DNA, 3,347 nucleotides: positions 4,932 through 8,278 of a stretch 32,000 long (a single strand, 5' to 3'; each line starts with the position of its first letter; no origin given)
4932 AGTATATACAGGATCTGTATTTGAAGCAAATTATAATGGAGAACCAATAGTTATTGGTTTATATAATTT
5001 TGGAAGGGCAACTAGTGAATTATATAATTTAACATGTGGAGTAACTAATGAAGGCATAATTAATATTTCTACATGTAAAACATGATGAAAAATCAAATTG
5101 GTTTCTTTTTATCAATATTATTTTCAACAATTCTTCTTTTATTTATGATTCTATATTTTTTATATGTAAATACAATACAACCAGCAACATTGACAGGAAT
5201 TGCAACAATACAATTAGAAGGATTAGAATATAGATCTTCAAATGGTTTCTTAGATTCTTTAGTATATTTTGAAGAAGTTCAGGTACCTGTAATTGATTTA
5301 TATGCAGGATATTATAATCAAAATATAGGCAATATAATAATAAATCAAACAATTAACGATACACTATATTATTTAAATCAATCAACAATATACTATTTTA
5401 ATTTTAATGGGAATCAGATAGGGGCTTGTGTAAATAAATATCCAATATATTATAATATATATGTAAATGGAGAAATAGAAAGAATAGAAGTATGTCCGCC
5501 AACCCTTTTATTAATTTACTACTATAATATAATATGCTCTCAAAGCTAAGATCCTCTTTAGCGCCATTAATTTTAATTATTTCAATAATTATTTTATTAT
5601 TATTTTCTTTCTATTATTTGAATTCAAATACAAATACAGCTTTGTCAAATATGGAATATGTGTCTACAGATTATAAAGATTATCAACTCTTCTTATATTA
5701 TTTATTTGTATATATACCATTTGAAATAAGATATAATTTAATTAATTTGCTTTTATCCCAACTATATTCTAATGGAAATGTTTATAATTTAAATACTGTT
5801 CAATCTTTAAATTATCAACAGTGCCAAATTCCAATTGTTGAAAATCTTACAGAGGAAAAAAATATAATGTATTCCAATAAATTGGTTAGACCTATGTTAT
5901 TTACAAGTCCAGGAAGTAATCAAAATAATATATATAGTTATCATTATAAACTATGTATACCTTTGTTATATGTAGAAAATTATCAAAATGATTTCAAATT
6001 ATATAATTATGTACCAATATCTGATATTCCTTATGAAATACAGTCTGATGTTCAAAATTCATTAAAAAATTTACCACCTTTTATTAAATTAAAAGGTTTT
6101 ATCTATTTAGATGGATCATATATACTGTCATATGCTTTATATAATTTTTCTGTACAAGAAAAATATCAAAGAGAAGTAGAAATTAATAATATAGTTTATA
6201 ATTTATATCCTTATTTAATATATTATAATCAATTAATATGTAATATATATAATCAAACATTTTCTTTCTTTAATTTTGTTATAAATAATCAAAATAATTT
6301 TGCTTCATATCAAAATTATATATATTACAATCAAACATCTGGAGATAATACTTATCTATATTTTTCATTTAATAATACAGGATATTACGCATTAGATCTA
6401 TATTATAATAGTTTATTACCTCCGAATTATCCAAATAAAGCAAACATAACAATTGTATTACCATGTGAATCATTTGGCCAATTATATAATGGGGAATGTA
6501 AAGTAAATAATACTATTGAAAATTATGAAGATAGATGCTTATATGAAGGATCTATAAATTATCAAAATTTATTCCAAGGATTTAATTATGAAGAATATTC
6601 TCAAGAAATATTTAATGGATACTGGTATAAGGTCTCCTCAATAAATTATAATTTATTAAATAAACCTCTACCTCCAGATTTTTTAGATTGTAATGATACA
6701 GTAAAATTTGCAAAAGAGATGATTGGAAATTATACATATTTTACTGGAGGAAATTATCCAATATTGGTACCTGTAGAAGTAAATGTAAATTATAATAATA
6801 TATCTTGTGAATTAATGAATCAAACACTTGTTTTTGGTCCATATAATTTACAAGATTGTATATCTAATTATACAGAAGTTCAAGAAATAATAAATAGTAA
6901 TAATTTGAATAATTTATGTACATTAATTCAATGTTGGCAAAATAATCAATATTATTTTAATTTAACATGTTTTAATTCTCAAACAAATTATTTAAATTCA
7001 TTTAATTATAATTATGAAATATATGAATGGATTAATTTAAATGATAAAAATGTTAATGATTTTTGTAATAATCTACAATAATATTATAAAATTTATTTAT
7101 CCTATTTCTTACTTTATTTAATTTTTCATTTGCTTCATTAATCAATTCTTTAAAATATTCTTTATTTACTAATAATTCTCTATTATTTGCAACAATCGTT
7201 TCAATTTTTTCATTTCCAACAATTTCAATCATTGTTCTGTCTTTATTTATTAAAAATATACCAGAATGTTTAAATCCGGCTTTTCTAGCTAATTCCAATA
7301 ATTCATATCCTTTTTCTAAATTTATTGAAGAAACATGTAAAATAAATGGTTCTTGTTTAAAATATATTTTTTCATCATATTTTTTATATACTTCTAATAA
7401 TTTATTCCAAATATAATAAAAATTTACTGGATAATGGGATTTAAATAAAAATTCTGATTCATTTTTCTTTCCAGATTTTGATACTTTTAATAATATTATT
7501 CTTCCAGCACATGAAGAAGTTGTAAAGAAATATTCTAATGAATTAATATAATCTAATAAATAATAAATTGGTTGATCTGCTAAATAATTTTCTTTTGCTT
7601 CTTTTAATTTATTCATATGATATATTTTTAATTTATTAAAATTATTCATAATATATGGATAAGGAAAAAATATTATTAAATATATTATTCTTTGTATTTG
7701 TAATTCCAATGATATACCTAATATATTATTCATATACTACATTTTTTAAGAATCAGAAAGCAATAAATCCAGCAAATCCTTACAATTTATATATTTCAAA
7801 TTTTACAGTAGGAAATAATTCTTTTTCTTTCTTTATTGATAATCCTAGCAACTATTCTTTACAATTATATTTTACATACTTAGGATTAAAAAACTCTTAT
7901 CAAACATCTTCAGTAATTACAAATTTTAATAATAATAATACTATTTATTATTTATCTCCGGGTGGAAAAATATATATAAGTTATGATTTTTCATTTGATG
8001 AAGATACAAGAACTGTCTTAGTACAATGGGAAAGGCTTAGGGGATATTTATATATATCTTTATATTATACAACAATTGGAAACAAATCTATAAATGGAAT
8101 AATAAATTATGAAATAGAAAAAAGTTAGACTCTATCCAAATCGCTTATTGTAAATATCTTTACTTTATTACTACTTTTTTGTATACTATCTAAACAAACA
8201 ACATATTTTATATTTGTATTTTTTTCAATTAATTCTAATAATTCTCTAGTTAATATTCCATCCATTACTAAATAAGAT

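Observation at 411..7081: Nine-gene, translationally coupled operon of N-terminally anchored, sequon-dense proteins with no recognisable family: candidate novel surface filament or adhesion apparatus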

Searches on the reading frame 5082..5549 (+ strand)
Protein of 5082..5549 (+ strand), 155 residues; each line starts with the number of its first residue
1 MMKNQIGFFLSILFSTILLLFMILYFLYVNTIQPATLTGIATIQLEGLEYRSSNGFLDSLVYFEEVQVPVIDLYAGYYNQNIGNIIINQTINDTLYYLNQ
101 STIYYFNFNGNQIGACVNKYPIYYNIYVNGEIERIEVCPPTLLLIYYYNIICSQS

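Call 5: search_protein_families(library=pfam, proteins=[window:5082-5549:+], max_evalue=1)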
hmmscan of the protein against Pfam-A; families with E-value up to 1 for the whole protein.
window:5082-5549:+ (155 aa): 1 family
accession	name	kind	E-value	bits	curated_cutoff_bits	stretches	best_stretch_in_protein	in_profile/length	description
PF01473.26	Choline_bind_1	-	0.11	13.3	20.5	0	89-101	4-16/19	Putative cell wall binding repeat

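Call 6: search_protein_families(library=ncbifam, proteins=[window:5082-5549:+], max_evalue=1)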
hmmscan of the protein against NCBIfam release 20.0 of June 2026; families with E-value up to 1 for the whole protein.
window:5082-5549:+ (155 aa): 1 family
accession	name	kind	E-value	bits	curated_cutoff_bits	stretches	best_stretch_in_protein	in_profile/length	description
TIGR03094.1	sulfo_cyanin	equivalog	0.00017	21.1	168.4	1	86-147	55-114/195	sulfocyanin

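Call 54: search_solved_structures(query=A3, max_evalue=10)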
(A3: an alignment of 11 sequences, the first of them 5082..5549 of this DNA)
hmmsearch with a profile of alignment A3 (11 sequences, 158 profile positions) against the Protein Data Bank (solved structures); distinct sequences matched with E-value up to 10: 2.
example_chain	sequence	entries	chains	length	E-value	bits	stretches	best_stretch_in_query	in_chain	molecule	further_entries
6wj6_M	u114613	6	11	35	1.3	11.9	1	4-31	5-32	Photosystem II reaction center protein M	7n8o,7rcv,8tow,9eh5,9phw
9u9h_A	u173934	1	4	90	3.6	10.5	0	9-47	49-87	Virion membrane protein OPG140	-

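Call 73: search_protein_families(library=phrogs, proteins=[window:5082-5549:+], max_evalue=0.01)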
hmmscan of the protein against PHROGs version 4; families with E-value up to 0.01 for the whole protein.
window:5082-5549:+ (155 aa): 0 families

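Call 78: find_homologous_proteins(query=A3, max_evalue=0.01)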
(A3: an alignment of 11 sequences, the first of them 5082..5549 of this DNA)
Query A3 (11 sequences) (155 aa, profile of the alignment): 46 proteins with E <= 0.01 among 3831 candidates.
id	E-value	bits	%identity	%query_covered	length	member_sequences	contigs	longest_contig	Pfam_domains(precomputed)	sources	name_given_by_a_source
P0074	2.6e-73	263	47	95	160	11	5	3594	-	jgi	-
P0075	1.2e-72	261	47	95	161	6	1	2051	-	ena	-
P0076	3.1e-72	259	48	95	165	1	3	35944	-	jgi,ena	-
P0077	3.4e-72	259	49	95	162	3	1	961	-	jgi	-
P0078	4.3e-72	259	47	95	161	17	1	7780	-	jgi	-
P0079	6.6e-72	258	50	95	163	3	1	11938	-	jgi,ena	jgi:hypothetical protein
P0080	8.8e-72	258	50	95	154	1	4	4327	-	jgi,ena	-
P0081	1.0e-71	258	49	95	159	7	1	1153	-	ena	-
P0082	2.1e-71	257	49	95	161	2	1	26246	-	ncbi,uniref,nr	ncbi:hypothetical protein DDW05_01405 [Candidatus Nanobsidianus stetteri]|uniref:Uncharacterized pro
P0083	2.1e-71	257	51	92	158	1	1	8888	-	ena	-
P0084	4.7e-71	256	48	95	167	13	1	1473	-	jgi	-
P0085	5.6e-71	255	47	95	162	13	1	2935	-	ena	-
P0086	9.6e-71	255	49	95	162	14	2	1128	-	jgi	-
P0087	1.0e-70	254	46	95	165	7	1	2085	-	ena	-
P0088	1.0e-70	254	48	95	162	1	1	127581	-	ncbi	ncbi:MAG: hypothetical protein RXQ68_00695 [Candidatus Nanopusillus sp.]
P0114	3.8e-17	80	28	88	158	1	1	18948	-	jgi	-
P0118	2.2e-13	68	-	-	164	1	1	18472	-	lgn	-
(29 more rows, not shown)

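Call 86: predict_structure(alignment_id=A7)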
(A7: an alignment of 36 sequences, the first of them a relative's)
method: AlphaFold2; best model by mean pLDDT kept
length: 155 residues; sequences in the alignment: 36
mean_pLDDT: 52.6   pTM: 0.26
mean pLDDT of the five models: 52.6, 51.4, 51.2, 48.3, 47.8
residues with pLDDT >= 90: 17; 70-90: 13; 50-70: 28; < 50: 97
segments of 3 or more residues with pLDDT < 50: 36-68, 71-79, 93-108, 110-120, 136-155
pLDDT, mean of each block of 10 residues (from residue 1): 80 97 87 52 33 41 47 47 51 46 44 42 50 49 32 34
secondary structure, 60 per line:
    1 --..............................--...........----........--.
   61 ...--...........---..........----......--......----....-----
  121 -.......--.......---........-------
elements in order: H3-32 H35-45 H50-57 E60-63 E66-69 H70-76 H80-89 E94-99 E102-107 E112-115 E122-128 E131-137 H141-148

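Call 97: fold_search(model_id=the predicted structure, library=pdb)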
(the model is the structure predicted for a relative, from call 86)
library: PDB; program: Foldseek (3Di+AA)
matches with E <= 10: 96; with E <= 0.001: 0
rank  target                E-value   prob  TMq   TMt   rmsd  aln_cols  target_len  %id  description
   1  4hs5_A                1.1e+00  0.07  0.12  0.16  13.4        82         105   22  Frataxin from Psychromonas ingrahamii as a model to study stability modulation within CyaY protein family (released 2013-03-13)
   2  4o1s_A                1.2e+00  0.13  0.14  0.13  12.3        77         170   16  Crystal structure of TvoVMA intein (released 2014-03-19)
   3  4lp1_A                1.3e+00  0.11  0.17  0.23  14.4        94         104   20  Crystal structure of CyaY protein from Psychromonas ingrahamii in complex with Eu(III) (released 2014-07-16)
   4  6rwo_D                1.5e+00  0.06  0.10  0.08  17.0        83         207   11  SIVrcm intasome (Q148H/G140S) in complex with bictegravir (released 2020-02-05)
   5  5mu3_E                1.9e+00  0.11  0.15  0.15  11.8        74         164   14  Crystal structure of Ctf19-Mcm21 kinetochore assembly bound with Ctf19-Mcm21 binding motif of central kinetochore subu (released 2017-11-01)
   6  3qor_B                2.1e+00  0.11  0.13  0.17   8.2        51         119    8  Crystal structure of human nuclear migration protein NudC (released 2011-04-27)
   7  3qor_C                2.5e+00  0.10  0.13  0.17   8.2        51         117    8  Crystal structure of human nuclear migration protein NudC (released 2011-04-27)
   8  3qor_A                2.7e+00  0.10  0.13  0.17   8.2        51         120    8  Crystal structure of human nuclear migration protein NudC (released 2011-04-27)
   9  9b9s                  2.9e+00  0.02  0.13  0.11  14.9       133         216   20  Crystal structure of the ligand binding domain of the Halomonas titanicae chemoreceptor Htc10 in complex with guanine (released 2024-11-20)
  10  6tgf_E                3.0e+00  0.08  0.12  0.04   8.4        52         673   13  Pantoea stewartii WceF is a glycan biofilm modifying enzyme with a bacteriophage tailspike-like parallel beta-helix fo (released 2020-11-25)
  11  2fql                  3.4e+00  0.04  0.14  0.18  16.1       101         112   10  Crystal structure of trimeric frataxin from the yeast Saccharomyces cerevisiae (released 2006-11-07)
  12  8fne_A                3.4e+00  0.03  0.16  0.07  13.0       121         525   16  phiPA3 PhuN Tetramer, p2 (released 2023-03-01)
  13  9ba3_F                3.4e+00  0.03  0.15  0.15  14.9       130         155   19  High-resolution crystal structure of the ligand binding domain of the Halomonas titanicae chemoreceptor Htc10 in compl (released 2024-11-20)
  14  9ba3_A                3.7e+00  0.03  0.13  0.13  15.2        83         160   19  High-resolution crystal structure of the ligand binding domain of the Halomonas titanicae chemoreceptor Htc10 in compl (released 2024-11-20)
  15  2czr                  3.9e+00  0.02  0.18  0.14  13.2       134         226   10  Crystal structure of TBP-interacting protein (Tk-TIP26) and implications for its inhibition mechanism of the interaction (released 2006-02-14)
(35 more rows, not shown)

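Call 101: find_encoding_contigs(protein=P0114, flank=10000, max_places=2)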
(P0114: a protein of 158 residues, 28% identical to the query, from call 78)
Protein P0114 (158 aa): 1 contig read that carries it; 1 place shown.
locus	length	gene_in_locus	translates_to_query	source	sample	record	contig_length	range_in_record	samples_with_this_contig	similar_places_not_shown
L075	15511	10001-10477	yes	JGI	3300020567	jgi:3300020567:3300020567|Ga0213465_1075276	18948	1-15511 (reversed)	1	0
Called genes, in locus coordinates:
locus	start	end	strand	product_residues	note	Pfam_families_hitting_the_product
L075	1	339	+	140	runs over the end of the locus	PF01873:eIF-5_eIF-2B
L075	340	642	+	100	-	PF04242:DUF424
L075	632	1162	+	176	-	PF04981:NMD3 (weak)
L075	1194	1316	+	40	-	-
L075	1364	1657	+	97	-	PF01176:eIF-1a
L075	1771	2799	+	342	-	PF10102:DUF2341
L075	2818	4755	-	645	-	PF03485:Arg_tRNA_synt_N (faint), PF00750:tRNA-synt_1d, PF05746:DALR_1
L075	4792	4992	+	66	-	-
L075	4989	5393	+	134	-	-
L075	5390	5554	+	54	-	-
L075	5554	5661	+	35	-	-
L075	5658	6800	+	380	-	-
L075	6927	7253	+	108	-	-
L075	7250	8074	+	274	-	-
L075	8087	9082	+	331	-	-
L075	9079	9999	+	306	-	-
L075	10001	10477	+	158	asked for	-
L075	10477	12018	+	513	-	-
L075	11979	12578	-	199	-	PF02676:TYW3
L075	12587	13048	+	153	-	-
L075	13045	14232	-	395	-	PF13662:Toprim_4, PF01751:Toprim (weak), PF13155:Toprim_2 (weak)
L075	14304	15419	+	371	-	PF01950:FBPase_3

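Call 102: find_encoding_contigs(protein=P0118, flank=10000, max_places=2)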
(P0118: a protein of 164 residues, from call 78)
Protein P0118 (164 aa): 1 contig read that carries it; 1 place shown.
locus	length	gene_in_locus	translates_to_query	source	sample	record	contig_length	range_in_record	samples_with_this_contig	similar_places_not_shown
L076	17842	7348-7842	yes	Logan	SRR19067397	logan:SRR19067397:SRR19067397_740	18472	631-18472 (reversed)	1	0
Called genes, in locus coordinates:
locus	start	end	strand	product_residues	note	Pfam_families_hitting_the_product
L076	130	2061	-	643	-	PF00750:tRNA-synt_1d, PF05746:DALR_1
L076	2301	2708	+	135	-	-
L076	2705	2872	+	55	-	-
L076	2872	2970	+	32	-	-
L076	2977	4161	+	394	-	-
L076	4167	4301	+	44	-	-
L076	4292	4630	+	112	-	-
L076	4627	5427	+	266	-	-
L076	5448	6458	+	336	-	-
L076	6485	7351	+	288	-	-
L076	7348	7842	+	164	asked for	-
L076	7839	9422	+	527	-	-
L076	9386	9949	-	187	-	PF02676:TYW3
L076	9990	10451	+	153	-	-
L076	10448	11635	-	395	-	PF13662:Toprim_4, PF01751:Toprim (weak), PF13155:Toprim_2 (weak)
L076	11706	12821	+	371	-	PF01950:FBPase_3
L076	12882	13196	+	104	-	-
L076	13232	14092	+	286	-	PF23435:DUF7121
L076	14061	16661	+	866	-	PF01411:tRNA-synt_2c, PF07973:tRNA_SAD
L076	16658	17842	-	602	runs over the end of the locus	PF01921:tRNA-synt_1f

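Call 103: search_protein_families(library=pfam, proteins=[L075:4792-4992:+, L075:4989-5393:+, L075:5390-5554:+, L076:2301-2708:+, L076:2705-2872:+, L075:1771-2799:+], max_evalue=1)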
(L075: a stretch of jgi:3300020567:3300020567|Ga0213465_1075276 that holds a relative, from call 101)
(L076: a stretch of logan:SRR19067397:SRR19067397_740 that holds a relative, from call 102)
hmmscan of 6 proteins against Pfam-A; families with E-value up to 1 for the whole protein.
L075:4792-4992:+ (66 aa): 9 families
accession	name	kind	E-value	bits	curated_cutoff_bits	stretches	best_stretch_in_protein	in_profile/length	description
PF04276.17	DUF443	-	0.0025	18.1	26.2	1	4-59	84-138/202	Protein of unknown function (DUF443)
PF23529.1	Microp_apicomplexa_16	-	0.036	14.5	27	1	13-52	34-72/73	Apicomplexa microprotein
PF06271.18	RDD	-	0.05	14.3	24.1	1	9-41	40-72/137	RDD family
PF13314.11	DUF4083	-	0.052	14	25.4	1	11-39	8-36/57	Domain of unknown function (DUF4083)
PF00290.26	Trp_syntA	-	0.071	12.5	27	1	31-63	166-198/259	Tryptophan synthase alpha chain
PF11337.13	DUF3139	-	0.12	13.4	27.3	1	12-57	5-53/83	Protein of unknown function (DUF3139)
PF25184.1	YxzE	-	0.29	12.6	40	1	14-43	3-32/65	YxzE-like putative bacteriocin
PF13800.11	Sigma_reg_N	-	0.86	10.3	26.3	0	9-60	15-52/91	Sigma factor regulator N-terminal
PF06024.17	Orf78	-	0.97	10.2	29.4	0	12-41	67-94/101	Orf78 (ac78)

L075:4989-5393:+ (134 aa): 8 families
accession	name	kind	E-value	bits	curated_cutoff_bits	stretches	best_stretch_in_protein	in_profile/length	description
PF19592.4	DUF6097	-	0.0096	16.6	27.5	1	3-39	105-141/152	Family of unknown function (DUF6097)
PF04276.17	DUF443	-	0.021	15.1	26.2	1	3-58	86-141/202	Protein of unknown function (DUF443)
PF11346.13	DUF3149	-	0.043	13.8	23.2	1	11-38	11-38/40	Protein of unknown function (DUF3149)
PF19084.5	DUF5775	-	0.07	13.9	28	1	4-51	2-49/81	Family of unknown function (DUF5775)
PF10717.14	ODV-E18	-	0.21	11.9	28.1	1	10-39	27-56/87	Occlusion-derived virus envelope protein ODV-E18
PF06024.17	Orf78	-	0.25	12.1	29.4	1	9-37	67-95/101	Orf78 (ac78)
PF17140.10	DUF5113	-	0.65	10.4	27.1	1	5-31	134-160/161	Domain of unknown function (DUF5113)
PF02009.21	RIFIN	-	0.7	10.2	32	1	3-35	283-314/327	Rifin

L075:5390-5554:+ (54 aa): 10 families
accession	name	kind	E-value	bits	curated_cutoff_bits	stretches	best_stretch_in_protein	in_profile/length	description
PF05961.16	Chordopox_A13L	-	0.0051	17.5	24.1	1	12-51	5-42/69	Chordopoxvirus A13L protein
PF13800.11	Sigma_reg_N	-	0.0078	16.9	26.3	1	2-50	8-55/91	Sigma factor regulator N-terminal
PF12729.13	4HB_MCP_1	-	0.0092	16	27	1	10-47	10-43/181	Four helix bundle sensory module for signal transduction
PF02313.22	Fumarate_red_D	-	0.028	15.1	25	1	10-46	20-56/114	Fumarate reductase subunit D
PF02203.21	TarH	-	0.029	14.7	25.2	1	1-48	1-47/177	Tar ligand binding domain homologue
PF08496.15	Peptidase_S49_N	-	0.032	14.7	27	1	8-53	14-58/147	Peptidase family S49 N-terminal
PF03579.19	SHP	-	0.074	13.2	27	1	9-40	19-51/65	Small hydrophobic protein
PF06295.17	ZapG-like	-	0.11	12.9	33.5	1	16-46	1-31/123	Z-ring associated protein G-like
PF17280.7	DUF5345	-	0.18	12.4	27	1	2-28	34-60/77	Family of unknown function (DUF5345)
PF15168.11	TRIQK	-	0.6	10.5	27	1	2-30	43-71/79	Triple QxxK/R motif-containing protein family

L076:2301-2708:+ (135 aa): 7 families
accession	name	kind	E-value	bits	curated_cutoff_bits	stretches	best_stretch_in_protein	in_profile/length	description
PF19592.4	DUF6097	-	0.0028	18.3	27.5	1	3-46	105-141/152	Family of unknown function (DUF6097)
PF10717.14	ODV-E18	-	0.0057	16.9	28.1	1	8-46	25-63/87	Occlusion-derived virus envelope protein ODV-E18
PF13800.11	Sigma_reg_N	-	0.12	13.1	26.3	1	10-36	20-46/91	Sigma factor regulator N-terminal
PF05568.16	ASFV_J13L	-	0.12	12.5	23.6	1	11-37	33-59/189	African swine fever virus J13L protein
PF11346.13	DUF3149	-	0.4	10.7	23.2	1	8-30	8-30/40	Protein of unknown function (DUF3149)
PF15168.11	TRIQK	-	0.54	10.7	27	1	3-32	45-74/79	Triple QxxK/R motif-containing protein family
PF06024.17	Orf78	-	0.71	10.6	29.4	1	7-34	62-91/101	Orf78 (ac78)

L076:2705-2872:+ (55 aa): 11 families
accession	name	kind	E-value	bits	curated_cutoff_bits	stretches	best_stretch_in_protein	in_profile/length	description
PF05961.16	Chordopox_A13L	-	0.00096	19.8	24.1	1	13-51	5-41/69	Chordopoxvirus A13L protein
PF12729.13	4HB_MCP_1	-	0.0028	17.7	27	1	11-49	10-44/181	Four helix bundle sensory module for signal transduction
PF11381.13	DUF3185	-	0.0046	17.3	25.3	1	15-45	2-32/59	Protein of unknown function (DUF3185)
PF13800.11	Sigma_reg_N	-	0.011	16.4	26.3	1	3-50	8-54/91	Sigma factor regulator N-terminal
PF15168.11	TRIQK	-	0.011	16.1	27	1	2-35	42-74/79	Triple QxxK/R motif-containing protein family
PF06143.16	Baculo_11_kDa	-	0.04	14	28.4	1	8-50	33-77/84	Baculovirus 11 kDa family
PF03579.19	SHP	-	0.06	13.4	27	1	10-51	19-56/65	Small hydrophobic protein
PF02203.21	TarH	-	0.065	13.6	25.2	1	5-49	4-47/177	Tar ligand binding domain homologue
PF17280.7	DUF5345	-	0.085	13.5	27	1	2-29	33-60/77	Family of unknown function (DUF5345)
PF10717.14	ODV-E18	-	0.16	12.3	28.1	1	11-46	26-62/87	Occlusion-derived virus envelope protein ODV-E18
PF08496.15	Peptidase_S49_N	-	0.2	12.1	27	1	10-54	15-58/147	Peptidase family S49 N-terminal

L075:1771-2799:+ (342 aa): 2 families
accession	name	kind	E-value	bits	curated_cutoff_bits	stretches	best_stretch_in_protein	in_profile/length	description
PF10102.14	DUF2341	-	3.1e-26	92.1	23.4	1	79-160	1-81/84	Domain of unknown function (DUF2341)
PF14985.11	TM140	-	0.13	12.6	30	1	7-38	6-37/180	TM140 protein family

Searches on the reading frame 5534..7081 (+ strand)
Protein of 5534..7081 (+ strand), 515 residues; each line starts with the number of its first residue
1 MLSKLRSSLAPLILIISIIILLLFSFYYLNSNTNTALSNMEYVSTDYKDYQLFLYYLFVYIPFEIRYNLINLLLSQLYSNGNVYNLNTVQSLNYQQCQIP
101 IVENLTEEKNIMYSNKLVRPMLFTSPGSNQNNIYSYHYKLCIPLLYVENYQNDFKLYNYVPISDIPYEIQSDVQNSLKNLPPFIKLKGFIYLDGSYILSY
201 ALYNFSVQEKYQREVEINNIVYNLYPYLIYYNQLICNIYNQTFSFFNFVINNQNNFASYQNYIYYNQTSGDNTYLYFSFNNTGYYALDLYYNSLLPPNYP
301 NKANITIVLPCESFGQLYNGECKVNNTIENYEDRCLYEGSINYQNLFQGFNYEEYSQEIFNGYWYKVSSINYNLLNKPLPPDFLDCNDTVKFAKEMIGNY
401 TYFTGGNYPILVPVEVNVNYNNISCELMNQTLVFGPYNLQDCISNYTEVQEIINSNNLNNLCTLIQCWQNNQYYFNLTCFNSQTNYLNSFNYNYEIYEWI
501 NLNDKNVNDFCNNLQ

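Call 5: search_protein_families(library=pfam, proteins=[window:5534-7081:+], max_evalue=1)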
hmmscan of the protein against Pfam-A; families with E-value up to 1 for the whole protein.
window:5534-7081:+ (515 aa): 0 families

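Call 6: search_protein_families(library=ncbifam, proteins=[window:5534-7081:+], max_evalue=1)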
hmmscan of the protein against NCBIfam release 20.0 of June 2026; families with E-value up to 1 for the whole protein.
window:5534-7081:+ (515 aa): 0 families

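Call 73: search_protein_families(library=phrogs, proteins=[window:5534-7081:+], max_evalue=0.01)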
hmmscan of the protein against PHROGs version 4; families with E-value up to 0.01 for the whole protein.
window:5534-7081:+ (515 aa): 0 families

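Call 76: search_solved_structures(query=A5, max_evalue=10)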
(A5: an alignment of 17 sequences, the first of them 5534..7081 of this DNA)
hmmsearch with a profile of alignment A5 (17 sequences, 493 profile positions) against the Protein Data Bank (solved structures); distinct sequences matched with E-value up to 10: 1.
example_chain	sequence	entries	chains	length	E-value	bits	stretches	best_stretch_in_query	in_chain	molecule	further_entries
4xi8_A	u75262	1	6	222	0.42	12.7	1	142-207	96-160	Bartonella effector protein (Bep) substrate of VirB T4SS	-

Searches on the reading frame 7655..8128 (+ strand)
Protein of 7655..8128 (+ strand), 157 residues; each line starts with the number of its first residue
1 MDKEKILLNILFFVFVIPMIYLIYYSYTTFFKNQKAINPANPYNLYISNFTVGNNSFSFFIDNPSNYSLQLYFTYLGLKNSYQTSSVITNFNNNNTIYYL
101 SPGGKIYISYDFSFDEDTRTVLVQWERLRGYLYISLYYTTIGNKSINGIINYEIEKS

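Call 5: search_protein_families(library=pfam, proteins=[window:7655-8128:+], max_evalue=1)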
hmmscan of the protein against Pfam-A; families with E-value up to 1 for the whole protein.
window:7655-8128:+ (157 aa): 1 family
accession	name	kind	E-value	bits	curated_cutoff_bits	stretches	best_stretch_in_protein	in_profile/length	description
PF17992.7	Agarase_CBM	-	0.0059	16.7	26.3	1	36-99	44-103/178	Agarase CBM like domain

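Call 6: search_protein_families(library=ncbifam, proteins=[window:7655-8128:+], max_evalue=1)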
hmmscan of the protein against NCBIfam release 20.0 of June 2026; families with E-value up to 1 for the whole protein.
window:7655-8128:+ (157 aa): 0 families

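Call 73: search_protein_families(library=phrogs, proteins=[window:7655-8128:+], max_evalue=0.01)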
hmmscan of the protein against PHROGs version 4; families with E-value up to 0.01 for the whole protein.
window:7655-8128:+ (157 aa): 0 families
